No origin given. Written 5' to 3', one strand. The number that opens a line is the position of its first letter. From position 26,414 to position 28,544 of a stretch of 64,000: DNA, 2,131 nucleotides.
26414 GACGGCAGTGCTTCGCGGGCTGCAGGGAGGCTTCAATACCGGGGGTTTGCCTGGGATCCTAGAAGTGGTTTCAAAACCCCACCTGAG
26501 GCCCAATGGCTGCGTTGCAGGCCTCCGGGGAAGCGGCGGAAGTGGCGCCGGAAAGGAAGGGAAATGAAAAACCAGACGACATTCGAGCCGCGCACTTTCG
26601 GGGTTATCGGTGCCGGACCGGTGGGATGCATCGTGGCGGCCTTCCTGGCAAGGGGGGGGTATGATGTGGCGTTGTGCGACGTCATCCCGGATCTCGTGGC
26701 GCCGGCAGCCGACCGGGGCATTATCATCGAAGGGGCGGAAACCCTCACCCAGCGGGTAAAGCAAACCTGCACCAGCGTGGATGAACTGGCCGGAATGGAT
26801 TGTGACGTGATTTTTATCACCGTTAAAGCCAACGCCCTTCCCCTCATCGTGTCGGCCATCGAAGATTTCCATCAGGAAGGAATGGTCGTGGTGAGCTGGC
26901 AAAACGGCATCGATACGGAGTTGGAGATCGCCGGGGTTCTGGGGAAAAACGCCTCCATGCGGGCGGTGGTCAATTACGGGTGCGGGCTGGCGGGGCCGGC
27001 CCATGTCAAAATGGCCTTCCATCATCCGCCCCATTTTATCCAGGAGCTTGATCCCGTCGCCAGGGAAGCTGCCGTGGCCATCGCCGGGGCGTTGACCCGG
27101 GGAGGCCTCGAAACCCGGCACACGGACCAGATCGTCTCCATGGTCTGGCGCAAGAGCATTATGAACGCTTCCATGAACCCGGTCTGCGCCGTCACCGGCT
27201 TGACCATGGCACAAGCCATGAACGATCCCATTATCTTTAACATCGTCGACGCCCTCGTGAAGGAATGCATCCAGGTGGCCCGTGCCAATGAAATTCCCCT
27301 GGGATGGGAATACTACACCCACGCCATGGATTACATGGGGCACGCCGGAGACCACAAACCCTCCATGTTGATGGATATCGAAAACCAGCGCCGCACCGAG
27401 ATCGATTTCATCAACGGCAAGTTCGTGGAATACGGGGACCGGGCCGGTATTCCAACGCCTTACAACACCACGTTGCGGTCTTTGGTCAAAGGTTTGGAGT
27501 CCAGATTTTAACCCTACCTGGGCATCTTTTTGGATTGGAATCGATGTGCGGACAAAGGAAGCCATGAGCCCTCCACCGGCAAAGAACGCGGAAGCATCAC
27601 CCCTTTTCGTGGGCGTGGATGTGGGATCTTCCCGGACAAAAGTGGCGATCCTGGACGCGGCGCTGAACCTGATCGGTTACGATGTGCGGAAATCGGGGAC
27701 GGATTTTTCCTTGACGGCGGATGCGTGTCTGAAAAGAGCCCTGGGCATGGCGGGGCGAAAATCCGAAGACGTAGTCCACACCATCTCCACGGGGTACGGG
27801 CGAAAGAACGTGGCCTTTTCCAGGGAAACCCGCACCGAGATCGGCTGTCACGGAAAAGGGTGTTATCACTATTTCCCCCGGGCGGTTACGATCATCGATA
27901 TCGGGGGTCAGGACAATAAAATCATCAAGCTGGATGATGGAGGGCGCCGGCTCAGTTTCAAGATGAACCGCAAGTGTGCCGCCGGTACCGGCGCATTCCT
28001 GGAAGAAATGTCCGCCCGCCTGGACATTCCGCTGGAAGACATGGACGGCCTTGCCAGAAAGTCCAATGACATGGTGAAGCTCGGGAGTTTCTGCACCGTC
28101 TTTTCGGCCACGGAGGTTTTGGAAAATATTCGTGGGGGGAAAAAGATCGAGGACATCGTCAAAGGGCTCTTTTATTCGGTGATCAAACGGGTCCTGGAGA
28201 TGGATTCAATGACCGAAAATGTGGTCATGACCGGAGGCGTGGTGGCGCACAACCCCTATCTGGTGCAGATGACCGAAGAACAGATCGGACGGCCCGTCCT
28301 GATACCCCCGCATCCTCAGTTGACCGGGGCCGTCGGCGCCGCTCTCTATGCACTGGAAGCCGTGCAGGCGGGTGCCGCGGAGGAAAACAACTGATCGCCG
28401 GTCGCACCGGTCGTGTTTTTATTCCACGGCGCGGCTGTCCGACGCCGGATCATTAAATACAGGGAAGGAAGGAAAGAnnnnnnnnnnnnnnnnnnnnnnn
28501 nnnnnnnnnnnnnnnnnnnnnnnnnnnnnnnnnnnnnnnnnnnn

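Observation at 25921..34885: had/fld-like 2-oxoacid reduction operon built from non-canonical parts, with a single Hgd/Bcr-family subunit plus activase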

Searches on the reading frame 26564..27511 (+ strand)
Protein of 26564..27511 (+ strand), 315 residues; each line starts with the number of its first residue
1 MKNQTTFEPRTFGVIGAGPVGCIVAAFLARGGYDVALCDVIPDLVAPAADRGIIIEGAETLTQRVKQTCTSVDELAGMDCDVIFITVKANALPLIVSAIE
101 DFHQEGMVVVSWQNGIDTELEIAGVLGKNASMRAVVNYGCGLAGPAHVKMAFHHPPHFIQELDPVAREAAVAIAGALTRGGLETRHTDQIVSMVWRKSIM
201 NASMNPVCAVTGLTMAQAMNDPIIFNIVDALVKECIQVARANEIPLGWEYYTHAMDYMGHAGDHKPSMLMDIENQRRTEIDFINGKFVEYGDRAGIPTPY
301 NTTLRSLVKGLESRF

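Call 5: search_protein_families(library=pfam, proteins=[window:26564-27511:+])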
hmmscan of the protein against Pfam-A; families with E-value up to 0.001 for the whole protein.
window:26564-27511:+ (315 aa): 4 families
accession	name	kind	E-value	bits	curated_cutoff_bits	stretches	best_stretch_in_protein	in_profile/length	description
PF08546.17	ApbA_C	-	1.2e-34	119.8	22.7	1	190-312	2-125/125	Ketopantoate reductase PanE/ApbA C terminal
PF02558.23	ApbA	-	2.1e-20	73.3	22.2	1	13-153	2-140/150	Ketopantoate reductase PanE/ApbA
PF03807.23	F420_oxidored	-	1.2e-05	26.3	21.6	1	12-115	2-94/94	NADP oxidoreductase coenzyme F420-dependent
PF03721.20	UDPG_MGDP_dh_N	-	0.00073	19.6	27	0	13-88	4-85/187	UDP-glucose/GDP-mannose dehydrogenase family, NAD binding domain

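Call 13: search_protein_families(library=ncbifam, proteins=[window:26564-27511:+], max_evalue=0.00001)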
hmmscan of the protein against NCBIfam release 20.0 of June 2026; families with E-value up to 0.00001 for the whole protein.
window:26564-27511:+ (315 aa): 15 families
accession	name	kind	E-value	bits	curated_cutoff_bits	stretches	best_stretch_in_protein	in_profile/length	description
TIGR00745.1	apbA_panE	subfamily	6.8e-57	193.1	141.35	1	11-313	1-303/305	2-dehydropantoate 2-reductase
NF005088.0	PRK06522.1-2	subfamily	1.6e-45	155.5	371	1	14-312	5-302/308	2-dehydropantoate 2-reductase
NF005091.0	PRK06522.2-2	equivalog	1.4e-40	139.4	252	1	12-310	4-295/302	2-dehydropantoate 2-reductase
NF005092.1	PRK06522.2-3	equivalog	2.4e-36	125.4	500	1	14-312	5-295/296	2-dehydropantoate 2-reductase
NF005089.0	PRK06522.1-4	subfamily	6.4e-35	121.1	223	2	118-310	126-316/326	2-dehydropantoate 2-reductase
NF006083.0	PRK08229.1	equivalog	2.9e-30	105.4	371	2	11-244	4-231/341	2-dehydropantoate 2-reductase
NF004887.0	PRK06249.1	equivalog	7.1e-28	97.7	360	1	8-311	4-310/316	putative 2-dehydropantoate 2-reductase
NF005093.0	PRK06522.2-4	equivalog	1.1e-24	87.4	308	1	12-313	6-298/304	2-dehydropantoate 2-reductase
NF009543.0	PRK12921.1-5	equivalog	2.1e-22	79.7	339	1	14-312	5-303/305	oxidoreductase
NF009541.0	PRK12921.1-1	equivalog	2.5e-19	69.7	338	1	11-307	7-288/297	oxidoreductase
NF005094.0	PRK06522.2-5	equivalog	3.2e-18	66.1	382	1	14-303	5-293/307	2-dehydropantoate 2-reductase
NF005087.0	PRK06522.1-1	equivalog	6.3e-18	64.9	351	1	14-314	5-291/296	2-dehydropantoate 2-reductase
NF004311.0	PRK05708.1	equivalog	2.7e-17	62.6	378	1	11-308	4-293/305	putative 2-dehydropantoate 2-reductase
NF009542.0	PRK12921.1-4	equivalog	3e-16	59.6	288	1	13-310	5-281/286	oxidoreductase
NF005090.0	PRK06522.2-1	equivalog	1.6e-11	44.1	496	1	12-314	5-295/296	2-dehydropantoate 2-reductase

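Call 38: search_solved_structures(query=window:26564-27511:+, max_evalue=1e-10)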
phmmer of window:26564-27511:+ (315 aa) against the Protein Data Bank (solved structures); distinct sequences matched with E-value up to 1e-10: 11.
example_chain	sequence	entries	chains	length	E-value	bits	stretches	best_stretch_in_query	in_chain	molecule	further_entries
2ew2_A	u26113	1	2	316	7e-29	104.1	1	12-312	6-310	2-dehydropantoate 2-reductase, putative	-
3hwr_A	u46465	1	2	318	1.6e-27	99.6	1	7-313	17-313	2-dehydropantoate 2-reductase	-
3wfi_A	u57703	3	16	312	1.1e-21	80.5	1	13-312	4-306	2-dehydropantoate 2-reductase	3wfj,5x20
5hws_A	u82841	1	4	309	1.4e-19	73.6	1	14-312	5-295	2-dehydropantoate 2-reductase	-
5ayv_A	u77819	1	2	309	4.5e-19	71.9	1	14-312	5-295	2-dehydropantoate 2-reductase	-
8wl1_A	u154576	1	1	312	4.8e-17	65.2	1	13-311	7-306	2-dehydropantoate 2-reductase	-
8wl3_A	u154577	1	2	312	5.1e-17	65.2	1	13-311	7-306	2-dehydropantoate 2-reductase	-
8wl4_A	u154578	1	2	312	6.9e-17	64.7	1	13-311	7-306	2-dehydropantoate 2-reductase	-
3i83_A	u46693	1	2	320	2.3e-14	56.4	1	14-314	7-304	2-dehydropantoate 2-reductase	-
3ghy_A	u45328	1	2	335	6.6e-14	54.9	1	116-309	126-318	Ketopantoate reductase protein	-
3hn2_A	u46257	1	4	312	1.1e-13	54.2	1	12-308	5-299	2-dehydropantoate 2-reductase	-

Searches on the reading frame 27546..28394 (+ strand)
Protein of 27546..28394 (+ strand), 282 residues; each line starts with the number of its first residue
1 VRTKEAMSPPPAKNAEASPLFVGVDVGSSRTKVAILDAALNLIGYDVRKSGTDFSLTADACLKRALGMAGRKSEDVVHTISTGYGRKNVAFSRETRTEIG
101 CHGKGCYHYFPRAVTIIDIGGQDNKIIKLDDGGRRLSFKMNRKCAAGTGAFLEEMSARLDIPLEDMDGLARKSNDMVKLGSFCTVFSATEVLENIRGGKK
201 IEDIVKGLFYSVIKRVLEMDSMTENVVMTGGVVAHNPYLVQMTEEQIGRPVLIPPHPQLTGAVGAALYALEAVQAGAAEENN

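Call 5: search_protein_families(library=pfam, proteins=[window:27546-28394:+])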
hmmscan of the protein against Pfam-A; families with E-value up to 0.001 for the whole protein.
window:27546-28394:+ (282 aa): 2 families
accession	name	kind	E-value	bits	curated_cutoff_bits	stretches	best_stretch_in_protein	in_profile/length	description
PF01869.26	BcrAD_BadFG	-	4.5e-48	164.5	31.5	1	22-269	1-271/271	BadF/BadG/BcrA/BcrD ATPase family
PF02782.22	FGGY_C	-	4.7e-06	27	27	1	204-270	127-195/198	FGGY family of carbohydrate kinases, C-terminal domain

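Call 13: search_protein_families(library=ncbifam, proteins=[window:27546-28394:+], max_evalue=0.00001)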
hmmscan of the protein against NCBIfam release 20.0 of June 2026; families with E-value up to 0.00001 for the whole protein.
window:27546-28394:+ (282 aa): 5 families
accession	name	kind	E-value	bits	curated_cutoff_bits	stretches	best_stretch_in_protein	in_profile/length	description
TIGR00241.1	CoA_E_activ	domain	2.5e-62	210.6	125.4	1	21-267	2-247/248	acyl-CoA dehydratase activase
TIGR02259.1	benz_CoA_red_A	equivalog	5.7e-39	134.1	578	1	78-268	232-431/432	benzoyl-CoA reductase subunit A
TIGR03192.1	benz_CoA_bzdQ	equivalog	6.9e-36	124.2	380.2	1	19-272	32-289/293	benzoyl-CoA reductase, bzd-type, subunit Q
TIGR03286.1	methan_mark_15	hypoth_equivalog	4.8e-32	111.4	455.75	1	20-269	145-401/404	methanogenesis marker 15 protein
TIGR02261.1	benz_CoA_red_D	equivalog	1.5e-23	83.4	312.85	1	57-268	43-261/262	benzoyl-CoA reductase subunit D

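Call 82: search_solved_structures(query=window:27564-28394:+, max_evalue=1e-10, show_alignments=1)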
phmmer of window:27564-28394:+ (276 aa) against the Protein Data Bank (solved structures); distinct sequences matched with E-value up to 1e-10: 5.
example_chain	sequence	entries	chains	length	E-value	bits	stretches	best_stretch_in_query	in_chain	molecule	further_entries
4eht_A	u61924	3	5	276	1.4e-54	188.2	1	16-270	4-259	Activator of 2-hydroxyisocaproyl-CoA dehydratase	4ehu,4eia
9gai_D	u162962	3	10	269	3.1e-52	180.6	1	17-271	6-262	3-methylbenzoyl-CoA reductase alpha subunit MbdQ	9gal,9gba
1hux_A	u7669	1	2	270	3.6e-44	154.1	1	15-267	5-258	ACTIVATOR OF (R)-2-HYDROXYGLUTARYL-COA DEHYDRATASE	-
7yyl_E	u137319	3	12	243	9.5e-37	129.8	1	65-265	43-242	Putative CoA-substrate-specific enzyme activase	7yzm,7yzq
9gai_C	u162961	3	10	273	7.2e-33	117.1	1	16-262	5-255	3-methylbenzoyl-CoA reductase delta subunit MbdP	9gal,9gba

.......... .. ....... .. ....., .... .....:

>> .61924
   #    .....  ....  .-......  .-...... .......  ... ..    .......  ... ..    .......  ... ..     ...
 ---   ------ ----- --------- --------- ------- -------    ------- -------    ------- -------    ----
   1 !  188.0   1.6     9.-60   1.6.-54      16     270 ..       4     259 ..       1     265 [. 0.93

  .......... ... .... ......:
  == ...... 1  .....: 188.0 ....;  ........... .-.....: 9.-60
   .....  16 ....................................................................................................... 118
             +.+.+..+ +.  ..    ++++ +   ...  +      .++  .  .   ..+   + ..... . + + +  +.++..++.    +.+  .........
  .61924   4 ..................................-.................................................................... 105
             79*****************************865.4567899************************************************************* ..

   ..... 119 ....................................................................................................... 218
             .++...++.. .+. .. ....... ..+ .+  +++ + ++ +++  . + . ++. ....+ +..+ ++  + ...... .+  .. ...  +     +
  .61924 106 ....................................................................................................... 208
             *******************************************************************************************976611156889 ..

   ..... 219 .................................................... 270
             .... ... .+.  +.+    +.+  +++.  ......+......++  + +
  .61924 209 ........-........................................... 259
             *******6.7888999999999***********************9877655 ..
